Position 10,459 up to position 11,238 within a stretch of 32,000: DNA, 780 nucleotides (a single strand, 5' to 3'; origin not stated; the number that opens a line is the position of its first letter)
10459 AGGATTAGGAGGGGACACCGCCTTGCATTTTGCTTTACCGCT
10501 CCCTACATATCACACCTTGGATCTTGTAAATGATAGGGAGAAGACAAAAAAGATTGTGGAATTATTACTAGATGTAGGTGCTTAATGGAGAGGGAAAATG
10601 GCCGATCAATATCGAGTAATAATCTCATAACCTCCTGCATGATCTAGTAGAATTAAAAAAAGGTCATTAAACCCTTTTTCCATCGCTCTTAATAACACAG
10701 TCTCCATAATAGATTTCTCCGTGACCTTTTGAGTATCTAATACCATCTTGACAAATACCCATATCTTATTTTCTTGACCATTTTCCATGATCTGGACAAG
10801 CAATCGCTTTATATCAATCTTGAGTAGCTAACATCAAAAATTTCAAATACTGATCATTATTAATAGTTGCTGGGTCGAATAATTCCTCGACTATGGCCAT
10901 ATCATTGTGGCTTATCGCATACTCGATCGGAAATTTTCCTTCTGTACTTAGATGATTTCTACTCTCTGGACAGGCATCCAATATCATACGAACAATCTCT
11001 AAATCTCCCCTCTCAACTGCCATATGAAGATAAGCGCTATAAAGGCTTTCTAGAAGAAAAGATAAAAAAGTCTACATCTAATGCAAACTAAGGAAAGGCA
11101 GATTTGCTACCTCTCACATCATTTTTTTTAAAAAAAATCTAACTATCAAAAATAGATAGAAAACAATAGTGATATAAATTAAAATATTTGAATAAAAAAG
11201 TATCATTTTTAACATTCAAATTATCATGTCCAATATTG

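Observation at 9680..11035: Decayed single-module paralog upstream of the giant gene, with its 3' third inverted in place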

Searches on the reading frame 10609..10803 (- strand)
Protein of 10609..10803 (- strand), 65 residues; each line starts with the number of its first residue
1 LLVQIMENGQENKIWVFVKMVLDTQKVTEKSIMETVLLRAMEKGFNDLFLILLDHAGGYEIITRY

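Call 13: search_protein_families(library=pfam, proteins=[window:10609-10803:-], max_evalue=0.01)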
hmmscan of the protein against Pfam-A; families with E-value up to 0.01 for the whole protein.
window:10609-10803:- (65 aa): 0 families

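Call 37: find_encoding_contigs(protein=window:10609-10803:-, flank=6000, max_places=8)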
Protein window:10609-10803:- (65 aa): no gene with exactly this product is on record in the collection.

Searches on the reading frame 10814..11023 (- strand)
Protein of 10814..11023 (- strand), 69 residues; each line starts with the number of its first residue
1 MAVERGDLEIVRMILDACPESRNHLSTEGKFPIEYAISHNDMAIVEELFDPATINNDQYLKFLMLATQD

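Call 13: search_protein_families(library=pfam, proteins=[window:10814-11023:-], max_evalue=0.01)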
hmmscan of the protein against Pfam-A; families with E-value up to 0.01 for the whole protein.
window:10814-11023:- (69 aa): 4 families
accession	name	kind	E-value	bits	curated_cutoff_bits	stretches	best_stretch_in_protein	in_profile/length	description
PF12796.13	Ank_2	-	5.2e-05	24.2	27.3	1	2-67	4-68/90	Ankyrin repeats (3 copies)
PF13606.12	Ank_3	-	0.00015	22.3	22.3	0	29-52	2-26/30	Ankyrin repeat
PF13857.12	Ank_5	-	0.00025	21.8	27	0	15-51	2-42/56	Ankyrin repeats (many copies)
PF00023.36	Ank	-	0.00037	21.1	21.1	0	1-23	8-32/33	Ankyrin repeat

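Call 33: find_encoding_contigs(protein=window:10814-11023:-, flank=6000, max_places=8)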
Protein window:10814-11023:- (69 aa): no gene with exactly this product is on record in the collection.

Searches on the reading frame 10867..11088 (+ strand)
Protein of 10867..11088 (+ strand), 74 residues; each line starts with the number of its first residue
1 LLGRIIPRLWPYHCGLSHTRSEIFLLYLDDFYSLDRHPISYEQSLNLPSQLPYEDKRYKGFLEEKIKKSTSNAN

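Call 36: find_encoding_contigs(protein=window:10867-11088:+, flank=6000, max_places=8)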
Protein window:10867-11088:+ (74 aa): no gene with exactly this product is on record in the collection.
